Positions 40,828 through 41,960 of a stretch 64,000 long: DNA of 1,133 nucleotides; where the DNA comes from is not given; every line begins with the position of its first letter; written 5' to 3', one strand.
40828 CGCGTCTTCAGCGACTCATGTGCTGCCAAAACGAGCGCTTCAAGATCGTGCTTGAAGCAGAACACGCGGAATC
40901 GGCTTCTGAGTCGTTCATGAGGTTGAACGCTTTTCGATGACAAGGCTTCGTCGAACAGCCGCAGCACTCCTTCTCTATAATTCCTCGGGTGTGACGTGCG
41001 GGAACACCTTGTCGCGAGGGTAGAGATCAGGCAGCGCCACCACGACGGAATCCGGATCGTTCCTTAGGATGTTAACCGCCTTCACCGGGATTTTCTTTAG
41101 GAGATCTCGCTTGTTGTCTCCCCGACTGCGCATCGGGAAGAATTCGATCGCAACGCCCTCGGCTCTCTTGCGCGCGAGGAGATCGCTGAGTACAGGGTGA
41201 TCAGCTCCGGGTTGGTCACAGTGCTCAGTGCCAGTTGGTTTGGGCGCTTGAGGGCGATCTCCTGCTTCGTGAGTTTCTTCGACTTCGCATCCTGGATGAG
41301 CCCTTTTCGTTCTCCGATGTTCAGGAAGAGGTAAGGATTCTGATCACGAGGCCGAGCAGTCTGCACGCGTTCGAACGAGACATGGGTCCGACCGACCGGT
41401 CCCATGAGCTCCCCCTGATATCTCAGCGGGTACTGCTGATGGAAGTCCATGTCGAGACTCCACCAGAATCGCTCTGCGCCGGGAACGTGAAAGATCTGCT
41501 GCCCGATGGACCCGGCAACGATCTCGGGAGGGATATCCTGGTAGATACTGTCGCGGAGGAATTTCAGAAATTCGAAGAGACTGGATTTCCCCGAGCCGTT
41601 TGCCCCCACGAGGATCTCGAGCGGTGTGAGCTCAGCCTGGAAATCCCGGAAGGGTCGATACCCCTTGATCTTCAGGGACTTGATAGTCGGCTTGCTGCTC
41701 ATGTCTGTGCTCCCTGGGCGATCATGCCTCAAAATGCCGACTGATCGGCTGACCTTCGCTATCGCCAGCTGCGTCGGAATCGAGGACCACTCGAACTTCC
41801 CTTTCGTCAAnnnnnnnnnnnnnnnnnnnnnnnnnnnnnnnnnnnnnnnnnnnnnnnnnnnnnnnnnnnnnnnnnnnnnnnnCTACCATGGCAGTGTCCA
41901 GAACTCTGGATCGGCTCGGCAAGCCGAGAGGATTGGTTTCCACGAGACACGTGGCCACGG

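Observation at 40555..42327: Decayed P-loop ATPase (defence-like) cassette bounded by 33-bp direct repeats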

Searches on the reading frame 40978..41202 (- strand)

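Call 13: search_protein_families(library=padloc, proteins=[window:40978-41202:-], max_evalue=1)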
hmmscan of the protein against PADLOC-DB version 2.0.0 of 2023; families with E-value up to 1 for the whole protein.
window:40978-41202:- (75 aa): 1 family
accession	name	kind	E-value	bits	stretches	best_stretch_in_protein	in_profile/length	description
PDLC02592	DrmC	-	0.011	13.5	1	5-52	123-170/234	DrmC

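Call 14: search_protein_families(library=ncbifam, proteins=[window:40978-41202:-], max_evalue=1)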
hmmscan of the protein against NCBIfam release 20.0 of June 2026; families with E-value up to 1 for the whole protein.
window:40978-41202:- (75 aa): 1 family
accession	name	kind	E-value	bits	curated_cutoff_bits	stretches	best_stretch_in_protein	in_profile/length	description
NF001966.0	PRK00745.1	equivalog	0.008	16.1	80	1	18-61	5-47/62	4-oxalocrotonate tautomerase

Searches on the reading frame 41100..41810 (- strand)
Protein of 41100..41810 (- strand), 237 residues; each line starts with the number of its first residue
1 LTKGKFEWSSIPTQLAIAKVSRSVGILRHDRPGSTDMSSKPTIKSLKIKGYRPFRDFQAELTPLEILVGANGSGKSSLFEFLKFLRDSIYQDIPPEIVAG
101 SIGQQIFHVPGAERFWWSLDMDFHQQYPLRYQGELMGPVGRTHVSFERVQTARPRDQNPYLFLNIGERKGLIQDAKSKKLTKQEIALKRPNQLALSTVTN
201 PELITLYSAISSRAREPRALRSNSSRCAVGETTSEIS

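Call 7: search_protein_families(library=pfam, proteins=[window:41100-41810:-], max_evalue=1)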
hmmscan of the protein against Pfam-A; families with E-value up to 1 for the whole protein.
window:41100-41810:- (237 aa): 9 families
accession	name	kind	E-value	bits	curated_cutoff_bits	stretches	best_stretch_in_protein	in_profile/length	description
PF13175.12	AAA_15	-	3.9e-11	43.6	32.1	1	43-87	3-49/374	AAA ATPase domain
PF13476.12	AAA_23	-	5.2e-08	34.2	27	1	45-85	1-42/201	AAA domain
PF13304.12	AAA_21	-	2.9e-06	28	27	1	66-88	3-25/304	AAA domain, putative AbiEii toxin, Type IV TA system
PF02463.25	SMC_N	-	1.5e-05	25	40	1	43-85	2-47/220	RecF/RecN/SMC N terminal domain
PF13514.12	AAA_27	-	0.019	15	22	1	43-83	3-47/206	AAA domain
PF01580.24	FtsK_SpoIIIE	-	0.027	14.4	24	0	152-193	163-204/221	FtsK/SpoIIIE family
PF13555.12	AAA_29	-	0.028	14.6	27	1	60-79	18-39/61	P-loop containing region of AAA domain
PF00005.33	ABC_tran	-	0.034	15.2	25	1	66-82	15-31/137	ABC transporter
PF11398.14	DUF2813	-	0.046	13.5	21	1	44-84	4-44/372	Protein of unknown function (DUF2813)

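Call 13: search_protein_families(library=padloc, proteins=[window:41100-41810:-], max_evalue=1)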
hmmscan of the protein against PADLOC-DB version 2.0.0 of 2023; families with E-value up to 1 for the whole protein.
window:41100-41810:- (237 aa): 88 families (the best 25 are shown)
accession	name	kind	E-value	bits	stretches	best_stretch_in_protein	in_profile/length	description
PDLC04182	HEC-01A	-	8.1e-14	49.4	1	41-199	2-179/406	-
PDLC04175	HEC-01A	-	2.3e-13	47.9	1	41-136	4-96/363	-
PDLC04178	HEC-01A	-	7.3e-13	46.3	1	37-188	1-155/399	-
PDLC04144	HEC-01B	-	6.8e-12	43.2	1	43-192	3-156/395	-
PDLC02979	AriA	-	8.3e-12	43.6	1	43-87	3-49/373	-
PDLC04184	HEC-01A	-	9.9e-11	39.3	1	45-87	4-46/464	-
PDLC04177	HEC-01A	-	1.5e-10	38.6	1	42-203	4-172/393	-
PDLC04183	HEC-01A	-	3.8e-10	37.4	1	43-98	5-60/402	-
PDLC04176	HEC-01A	-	2.6e-09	34.9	1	43-93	3-54/371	-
PDLC02335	AbiLi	-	5.6e-09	33.5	1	38-200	45-154/326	AbiLi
PDLC03878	NsnB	-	5.9e-09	34.1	1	43-92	2-51/345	-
PDLC02981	AriAB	-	5.6e-08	29.9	1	43-101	3-62/694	-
PDLC04541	PDC-M25A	-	7.7e-08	29.8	1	43-92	2-51/380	-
PDLC00078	GajA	-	2.5e-07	27.8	1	43-82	3-42/580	AAA ATPase domain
PDLC04179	HEC-01A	-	3.6e-07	27.6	1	43-87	2-46/459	-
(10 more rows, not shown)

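Call 14: search_protein_families(library=ncbifam, proteins=[window:41100-41810:-], max_evalue=1)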
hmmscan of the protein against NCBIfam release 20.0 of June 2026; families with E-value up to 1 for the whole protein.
window:41100-41810:- (237 aa): 18 families
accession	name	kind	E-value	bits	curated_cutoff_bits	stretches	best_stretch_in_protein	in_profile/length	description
NF047739.1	antiphage_MADS3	equivalog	3.2e-09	36.4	420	1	43-92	2-51/427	methylation-associated defense system AAA family ATPase MAD3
TIGR00611.2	recf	equivalog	7.2e-06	25.4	172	1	43-83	1-42/339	DNA replication/repair protein RecF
NF038234.1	retron_eff_Eco8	equivalog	7.8e-05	21.5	250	1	42-89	2-50/679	retron Eco8 family effector endonuclease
NF041760.1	PtuA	equivalog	0.00011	21.3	500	1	38-81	47-91/524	retron Ec78 anti-phage system effector ATPase PtuA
NF041774.1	tung_ATPbind_TupC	equivalog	0.0012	18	400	1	64-93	28-57/319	tungstate ABC transporter ATP-binding protein TupC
NF053563.1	Rkd4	equivalog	0.015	13.4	860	1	42-80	2-41/747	arcadin-4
NF003034.1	PRK03918.1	equivalog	0.015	13.3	700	1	43-80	3-41/878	DNA double-strand break repair ATPase Rad50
NF040873.1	AztA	equivalog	0.034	13.7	220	1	64-82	20-38/191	zinc ABC transporter ATP-binding protein AztA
TIGR03864.1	PQQ_ABC_ATP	hypoth_equivalog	0.04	13.3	302.25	1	60-91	25-56/236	ABC transporter, ATP-binding subunit, PQQ-dependent alcohol dehydrogenase system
NF002572.0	PRK02224.1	equivalog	0.042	12.1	1087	1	43-80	3-41/888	DNA double-strand break repair ATPase Rad50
NF010068.0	PRK13548.1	equivalog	0.063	12.4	261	1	58-82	27-51/261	heme ABC transporter ATP-binding protein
TIGR00606.1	rad50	subfamily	0.074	10.7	453.75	1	61-85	27-51/1311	DNA repair protein Rad50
NF041035.1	Rad50_Halo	equivalog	0.077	11.3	1000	1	44-82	4-43/883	DNA double-strand break repair ATPase Rad50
TIGR01166.1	cbiO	subfamily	0.089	12.3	211.8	1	56-82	12-38/190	cobalt ABC transporter, ATP-binding protein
NF045998.1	cleave_ABC_plasm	equivalog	0.1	10.8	500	1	66-84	497-515/673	Mbov_0121 family peptidase domain-containing ABC transporter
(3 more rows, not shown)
